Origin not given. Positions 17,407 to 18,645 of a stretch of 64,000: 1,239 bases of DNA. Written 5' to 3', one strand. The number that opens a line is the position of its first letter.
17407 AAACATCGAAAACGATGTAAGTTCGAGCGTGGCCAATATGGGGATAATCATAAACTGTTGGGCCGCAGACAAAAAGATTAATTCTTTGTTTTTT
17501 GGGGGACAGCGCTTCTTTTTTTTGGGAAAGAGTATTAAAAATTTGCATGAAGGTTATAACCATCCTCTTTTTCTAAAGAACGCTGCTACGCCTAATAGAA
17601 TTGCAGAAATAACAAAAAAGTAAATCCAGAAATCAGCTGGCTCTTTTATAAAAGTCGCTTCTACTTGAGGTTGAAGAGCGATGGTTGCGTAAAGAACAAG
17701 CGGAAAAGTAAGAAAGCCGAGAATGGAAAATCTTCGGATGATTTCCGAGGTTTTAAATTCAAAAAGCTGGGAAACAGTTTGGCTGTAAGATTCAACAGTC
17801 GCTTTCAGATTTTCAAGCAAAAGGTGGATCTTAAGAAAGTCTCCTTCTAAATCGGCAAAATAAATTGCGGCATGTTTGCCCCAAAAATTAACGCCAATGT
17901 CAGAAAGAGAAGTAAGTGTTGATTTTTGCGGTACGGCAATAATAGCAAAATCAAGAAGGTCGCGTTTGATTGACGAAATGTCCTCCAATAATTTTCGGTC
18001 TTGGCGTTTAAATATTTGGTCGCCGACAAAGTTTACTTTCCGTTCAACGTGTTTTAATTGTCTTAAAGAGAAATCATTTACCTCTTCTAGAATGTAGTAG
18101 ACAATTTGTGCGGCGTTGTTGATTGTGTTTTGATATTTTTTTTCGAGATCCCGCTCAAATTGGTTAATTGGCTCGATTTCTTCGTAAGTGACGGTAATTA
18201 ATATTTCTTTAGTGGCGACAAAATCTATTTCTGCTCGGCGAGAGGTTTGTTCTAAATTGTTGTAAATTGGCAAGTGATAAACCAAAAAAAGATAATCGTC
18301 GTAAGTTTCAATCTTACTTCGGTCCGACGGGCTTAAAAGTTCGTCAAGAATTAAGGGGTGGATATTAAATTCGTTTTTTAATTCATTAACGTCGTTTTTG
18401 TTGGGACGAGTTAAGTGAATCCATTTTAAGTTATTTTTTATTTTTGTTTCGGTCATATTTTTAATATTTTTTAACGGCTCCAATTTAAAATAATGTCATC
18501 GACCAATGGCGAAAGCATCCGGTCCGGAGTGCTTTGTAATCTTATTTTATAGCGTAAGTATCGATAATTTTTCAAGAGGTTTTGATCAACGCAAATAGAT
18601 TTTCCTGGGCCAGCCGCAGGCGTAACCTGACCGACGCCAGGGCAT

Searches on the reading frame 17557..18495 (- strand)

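Call 28: search_protein_families(library=pfam, proteins=[window:17557-18495:-], max_evalue=0.01)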
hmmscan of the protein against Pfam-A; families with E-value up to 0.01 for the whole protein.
window:17557-18495:- (313 aa): 1 family
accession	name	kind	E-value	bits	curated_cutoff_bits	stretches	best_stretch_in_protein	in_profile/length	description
PF01544.23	CorA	-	1.1e-34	120.6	27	1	22-271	3-252/292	CorA-like Mg2+ transporter protein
